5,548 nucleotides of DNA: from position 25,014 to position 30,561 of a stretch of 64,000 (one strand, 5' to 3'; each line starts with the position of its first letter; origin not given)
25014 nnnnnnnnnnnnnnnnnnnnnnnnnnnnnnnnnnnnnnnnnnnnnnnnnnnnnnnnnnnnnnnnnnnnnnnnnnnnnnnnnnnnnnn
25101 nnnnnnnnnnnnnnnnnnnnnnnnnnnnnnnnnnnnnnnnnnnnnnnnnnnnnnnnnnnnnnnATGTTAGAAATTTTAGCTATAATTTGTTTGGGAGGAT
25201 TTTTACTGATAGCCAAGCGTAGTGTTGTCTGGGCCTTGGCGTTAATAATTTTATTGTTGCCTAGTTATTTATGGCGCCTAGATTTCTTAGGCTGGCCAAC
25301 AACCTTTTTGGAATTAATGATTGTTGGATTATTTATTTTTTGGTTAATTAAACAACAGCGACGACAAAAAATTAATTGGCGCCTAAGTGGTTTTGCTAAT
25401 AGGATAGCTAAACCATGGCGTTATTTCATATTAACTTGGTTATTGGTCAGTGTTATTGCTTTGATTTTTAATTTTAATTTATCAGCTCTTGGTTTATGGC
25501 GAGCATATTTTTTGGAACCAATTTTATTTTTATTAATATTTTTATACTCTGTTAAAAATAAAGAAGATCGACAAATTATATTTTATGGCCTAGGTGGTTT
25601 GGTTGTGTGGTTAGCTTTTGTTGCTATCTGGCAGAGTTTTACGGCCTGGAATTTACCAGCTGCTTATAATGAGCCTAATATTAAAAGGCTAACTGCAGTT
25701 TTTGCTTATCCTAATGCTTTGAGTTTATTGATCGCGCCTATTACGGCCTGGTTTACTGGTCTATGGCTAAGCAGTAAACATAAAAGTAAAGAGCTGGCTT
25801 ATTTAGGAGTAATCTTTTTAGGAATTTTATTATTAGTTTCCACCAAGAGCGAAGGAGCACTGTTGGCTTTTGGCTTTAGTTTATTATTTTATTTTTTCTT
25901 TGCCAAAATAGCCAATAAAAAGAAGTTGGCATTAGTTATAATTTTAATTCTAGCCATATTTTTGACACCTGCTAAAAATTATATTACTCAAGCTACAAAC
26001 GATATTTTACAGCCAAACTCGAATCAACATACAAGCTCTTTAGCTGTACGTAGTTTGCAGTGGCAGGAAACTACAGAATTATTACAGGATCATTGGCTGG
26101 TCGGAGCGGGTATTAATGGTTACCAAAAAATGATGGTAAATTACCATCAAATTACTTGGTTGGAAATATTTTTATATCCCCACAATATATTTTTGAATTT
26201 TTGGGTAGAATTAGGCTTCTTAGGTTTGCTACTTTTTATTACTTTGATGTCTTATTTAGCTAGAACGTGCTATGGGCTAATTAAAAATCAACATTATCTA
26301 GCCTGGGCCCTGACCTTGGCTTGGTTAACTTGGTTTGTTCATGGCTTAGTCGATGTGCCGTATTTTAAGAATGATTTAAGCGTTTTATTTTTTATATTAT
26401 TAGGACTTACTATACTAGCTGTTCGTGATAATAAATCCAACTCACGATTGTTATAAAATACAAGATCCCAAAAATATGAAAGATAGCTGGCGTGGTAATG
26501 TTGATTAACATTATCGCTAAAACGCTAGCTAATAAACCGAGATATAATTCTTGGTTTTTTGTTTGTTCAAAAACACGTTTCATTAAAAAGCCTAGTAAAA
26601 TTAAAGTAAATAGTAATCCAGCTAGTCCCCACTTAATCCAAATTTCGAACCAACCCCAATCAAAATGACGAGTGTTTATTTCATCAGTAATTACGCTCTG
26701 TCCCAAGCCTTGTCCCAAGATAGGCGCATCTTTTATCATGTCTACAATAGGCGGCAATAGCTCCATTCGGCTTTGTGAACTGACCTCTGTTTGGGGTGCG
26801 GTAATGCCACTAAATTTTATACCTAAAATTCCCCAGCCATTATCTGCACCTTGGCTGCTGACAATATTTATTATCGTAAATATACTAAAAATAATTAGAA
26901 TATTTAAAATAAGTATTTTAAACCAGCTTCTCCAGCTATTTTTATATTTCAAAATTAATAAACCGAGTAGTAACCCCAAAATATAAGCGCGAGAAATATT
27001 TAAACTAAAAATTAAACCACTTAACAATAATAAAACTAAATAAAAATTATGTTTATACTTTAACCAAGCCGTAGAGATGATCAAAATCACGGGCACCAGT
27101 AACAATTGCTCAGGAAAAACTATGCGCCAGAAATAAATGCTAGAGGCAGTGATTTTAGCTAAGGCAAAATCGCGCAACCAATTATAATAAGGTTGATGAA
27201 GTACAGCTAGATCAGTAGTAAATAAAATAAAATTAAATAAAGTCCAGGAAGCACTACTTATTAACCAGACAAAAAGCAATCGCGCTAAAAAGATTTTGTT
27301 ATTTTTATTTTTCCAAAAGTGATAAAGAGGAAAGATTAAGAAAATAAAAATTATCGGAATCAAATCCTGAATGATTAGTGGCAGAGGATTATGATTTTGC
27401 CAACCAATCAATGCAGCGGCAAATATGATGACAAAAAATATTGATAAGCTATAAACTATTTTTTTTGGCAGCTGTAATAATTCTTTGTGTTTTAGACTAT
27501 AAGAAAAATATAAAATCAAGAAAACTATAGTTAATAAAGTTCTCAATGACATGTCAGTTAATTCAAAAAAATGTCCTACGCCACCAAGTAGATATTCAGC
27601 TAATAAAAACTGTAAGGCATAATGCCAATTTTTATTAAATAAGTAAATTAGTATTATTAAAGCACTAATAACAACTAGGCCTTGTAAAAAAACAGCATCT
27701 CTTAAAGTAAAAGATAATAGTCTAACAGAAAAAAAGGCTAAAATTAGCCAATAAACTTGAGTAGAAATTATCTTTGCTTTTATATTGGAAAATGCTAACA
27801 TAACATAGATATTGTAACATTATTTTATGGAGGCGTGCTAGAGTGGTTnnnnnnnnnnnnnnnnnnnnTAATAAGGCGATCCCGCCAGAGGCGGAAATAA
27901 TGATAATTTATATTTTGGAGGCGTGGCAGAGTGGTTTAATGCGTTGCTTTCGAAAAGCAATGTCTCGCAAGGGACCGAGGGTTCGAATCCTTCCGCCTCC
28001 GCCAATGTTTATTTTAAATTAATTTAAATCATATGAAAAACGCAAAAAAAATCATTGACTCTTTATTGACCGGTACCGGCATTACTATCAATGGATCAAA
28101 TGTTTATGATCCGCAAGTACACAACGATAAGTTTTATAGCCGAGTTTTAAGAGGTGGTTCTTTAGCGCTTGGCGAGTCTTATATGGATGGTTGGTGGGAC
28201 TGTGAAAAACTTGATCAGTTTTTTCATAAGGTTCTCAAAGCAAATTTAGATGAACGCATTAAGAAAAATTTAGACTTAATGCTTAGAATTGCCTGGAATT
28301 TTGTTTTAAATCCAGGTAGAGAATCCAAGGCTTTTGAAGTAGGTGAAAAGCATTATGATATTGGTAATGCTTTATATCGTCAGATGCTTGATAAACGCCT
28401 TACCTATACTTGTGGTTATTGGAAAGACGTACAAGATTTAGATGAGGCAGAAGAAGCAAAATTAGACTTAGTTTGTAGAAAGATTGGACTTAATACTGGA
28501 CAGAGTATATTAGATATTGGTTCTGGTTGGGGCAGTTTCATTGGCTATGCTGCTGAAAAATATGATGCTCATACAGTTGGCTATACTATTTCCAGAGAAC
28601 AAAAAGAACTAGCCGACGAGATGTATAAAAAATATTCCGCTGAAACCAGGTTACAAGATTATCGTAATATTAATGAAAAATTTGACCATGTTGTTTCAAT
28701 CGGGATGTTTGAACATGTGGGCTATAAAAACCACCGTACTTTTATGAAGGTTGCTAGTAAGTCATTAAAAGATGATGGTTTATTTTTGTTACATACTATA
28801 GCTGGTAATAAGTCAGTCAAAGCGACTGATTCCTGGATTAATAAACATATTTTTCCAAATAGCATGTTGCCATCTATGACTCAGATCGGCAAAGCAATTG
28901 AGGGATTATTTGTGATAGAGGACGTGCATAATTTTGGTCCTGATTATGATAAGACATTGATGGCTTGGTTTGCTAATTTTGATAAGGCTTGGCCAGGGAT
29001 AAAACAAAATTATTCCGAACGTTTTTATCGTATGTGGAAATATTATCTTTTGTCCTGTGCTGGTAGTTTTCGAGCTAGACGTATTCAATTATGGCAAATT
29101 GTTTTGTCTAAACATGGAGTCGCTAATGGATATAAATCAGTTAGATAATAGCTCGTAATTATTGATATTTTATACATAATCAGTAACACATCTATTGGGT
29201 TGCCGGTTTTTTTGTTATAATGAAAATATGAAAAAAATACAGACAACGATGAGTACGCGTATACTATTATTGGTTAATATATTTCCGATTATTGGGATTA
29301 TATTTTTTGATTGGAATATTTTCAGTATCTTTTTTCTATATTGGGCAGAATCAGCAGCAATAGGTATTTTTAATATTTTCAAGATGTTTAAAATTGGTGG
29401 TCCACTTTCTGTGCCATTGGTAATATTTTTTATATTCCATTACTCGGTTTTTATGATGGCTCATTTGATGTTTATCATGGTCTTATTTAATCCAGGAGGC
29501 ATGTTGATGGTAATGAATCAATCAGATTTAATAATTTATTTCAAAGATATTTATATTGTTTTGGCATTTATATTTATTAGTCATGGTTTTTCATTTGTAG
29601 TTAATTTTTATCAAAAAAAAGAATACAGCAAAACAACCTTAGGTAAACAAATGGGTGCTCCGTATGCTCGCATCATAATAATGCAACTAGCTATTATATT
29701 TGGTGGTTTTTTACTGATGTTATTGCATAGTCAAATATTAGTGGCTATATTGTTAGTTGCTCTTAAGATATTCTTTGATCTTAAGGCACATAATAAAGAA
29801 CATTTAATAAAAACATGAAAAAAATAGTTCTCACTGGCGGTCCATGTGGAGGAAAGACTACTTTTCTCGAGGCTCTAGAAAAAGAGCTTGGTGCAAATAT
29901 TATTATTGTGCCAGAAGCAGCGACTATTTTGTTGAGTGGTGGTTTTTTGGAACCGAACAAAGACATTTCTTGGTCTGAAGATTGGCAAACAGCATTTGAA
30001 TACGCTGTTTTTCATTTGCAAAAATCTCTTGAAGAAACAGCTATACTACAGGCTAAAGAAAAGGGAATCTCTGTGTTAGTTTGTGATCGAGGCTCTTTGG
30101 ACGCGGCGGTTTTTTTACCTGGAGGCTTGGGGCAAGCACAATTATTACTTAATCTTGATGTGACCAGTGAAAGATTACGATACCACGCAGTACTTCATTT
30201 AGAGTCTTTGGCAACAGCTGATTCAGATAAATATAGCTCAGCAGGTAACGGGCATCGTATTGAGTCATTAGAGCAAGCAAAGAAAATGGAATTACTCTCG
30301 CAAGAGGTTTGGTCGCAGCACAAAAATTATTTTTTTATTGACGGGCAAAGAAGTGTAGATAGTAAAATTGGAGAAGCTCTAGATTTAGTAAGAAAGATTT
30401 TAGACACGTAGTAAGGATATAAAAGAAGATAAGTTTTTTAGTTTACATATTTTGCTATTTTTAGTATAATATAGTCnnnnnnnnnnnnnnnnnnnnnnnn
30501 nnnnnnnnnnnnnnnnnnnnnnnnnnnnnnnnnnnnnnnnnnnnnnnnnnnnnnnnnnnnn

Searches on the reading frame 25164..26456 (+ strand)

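Call 10: search_protein_families(library=pfam, proteins=[window:25164-26456:+], max_evalue=0.001)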
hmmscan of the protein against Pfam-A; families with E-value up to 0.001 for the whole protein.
window:25164-26456:+ (430 aa): 1 family
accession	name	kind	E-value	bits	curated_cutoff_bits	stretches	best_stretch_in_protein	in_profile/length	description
PF04932.20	Wzy_C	-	1.8e-19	70.4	31.7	1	216-359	2-149/149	O-Antigen ligase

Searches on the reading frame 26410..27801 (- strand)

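Call 10: search_protein_families(library=pfam, proteins=[window:26410-27801:-], max_evalue=0.001)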
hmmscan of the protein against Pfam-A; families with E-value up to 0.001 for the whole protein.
window:26410-27801:- (463 aa): 1 family
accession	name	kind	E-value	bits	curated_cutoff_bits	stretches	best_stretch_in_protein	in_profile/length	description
PF04932.20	Wzy_C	-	2.6e-09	37.5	31.7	1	257-399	2-148/149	O-Antigen ligase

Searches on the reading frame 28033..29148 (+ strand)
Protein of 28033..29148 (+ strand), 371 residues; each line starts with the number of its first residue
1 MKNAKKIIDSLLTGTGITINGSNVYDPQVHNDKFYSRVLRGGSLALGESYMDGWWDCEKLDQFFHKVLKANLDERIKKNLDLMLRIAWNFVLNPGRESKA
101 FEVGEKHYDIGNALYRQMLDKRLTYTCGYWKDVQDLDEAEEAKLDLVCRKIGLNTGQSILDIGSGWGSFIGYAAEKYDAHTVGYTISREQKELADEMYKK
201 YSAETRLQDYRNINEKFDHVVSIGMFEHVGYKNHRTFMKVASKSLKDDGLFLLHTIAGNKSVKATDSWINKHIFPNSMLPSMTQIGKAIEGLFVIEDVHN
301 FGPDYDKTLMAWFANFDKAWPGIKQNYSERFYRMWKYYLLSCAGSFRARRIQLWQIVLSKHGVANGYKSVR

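Call 10: search_protein_families(library=pfam, proteins=[window:28033-29148:+], max_evalue=0.001)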
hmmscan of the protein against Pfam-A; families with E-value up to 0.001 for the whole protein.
window:28033-29148:+ (371 aa): 7 families
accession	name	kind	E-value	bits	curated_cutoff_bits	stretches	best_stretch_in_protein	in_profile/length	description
PF02353.26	CMAS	-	5.7e-84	282.1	27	1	98-356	4-273/273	Mycolic acid cyclopropane synthetase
PF08241.18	Methyltransf_11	-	5.3e-11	43.5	21.2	1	160-252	1-94/95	Methyltransferase domain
PF13649.12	Methyltransf_25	-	5.9e-11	43.4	27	1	159-249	1-97/97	Methyltransferase domain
PF13489.12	Methyltransf_23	-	4.2e-10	40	27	1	153-262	20-126/164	Methyltransferase domain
PF08242.18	Methyltransf_12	-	5e-09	37.2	30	1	160-251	1-98/98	Methyltransferase domain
PF13847.12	Methyltransf_31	-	1.4e-05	25.3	27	1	155-260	3-116/145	Methyltransferase domain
PF01728.25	FtsJ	-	0.00024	21.5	24.1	1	143-201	8-70/181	FtsJ-like methyltransferase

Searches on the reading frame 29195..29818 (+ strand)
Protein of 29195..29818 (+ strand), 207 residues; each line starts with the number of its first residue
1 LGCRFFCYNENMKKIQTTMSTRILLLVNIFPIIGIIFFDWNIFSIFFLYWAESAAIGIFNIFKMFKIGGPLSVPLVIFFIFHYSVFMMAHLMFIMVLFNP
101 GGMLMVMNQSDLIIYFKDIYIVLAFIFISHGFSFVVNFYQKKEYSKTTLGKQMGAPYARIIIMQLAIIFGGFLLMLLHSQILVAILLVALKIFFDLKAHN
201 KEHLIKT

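Call 10: search_protein_families(library=pfam, proteins=[window:29195-29818:+], max_evalue=0.001)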
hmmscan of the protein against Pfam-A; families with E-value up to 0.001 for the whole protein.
window:29195-29818:+ (207 aa): 1 family
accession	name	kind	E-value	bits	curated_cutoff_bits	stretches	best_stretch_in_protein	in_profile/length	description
PF20108.4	DUF6498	-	4.7e-51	173.4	23.7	1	16-204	7-199/207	Family of unknown function (DUF6498)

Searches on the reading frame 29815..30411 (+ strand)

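Call 10: search_protein_families(library=pfam, proteins=[window:29815-30411:+], max_evalue=0.001)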
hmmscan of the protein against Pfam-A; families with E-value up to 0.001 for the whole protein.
window:29815-30411:+ (198 aa): 1 family
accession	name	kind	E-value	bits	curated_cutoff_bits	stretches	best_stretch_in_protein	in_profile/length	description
PF13521.12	AAA_28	-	2e-21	77.3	27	1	3-181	1-161/164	AAA domain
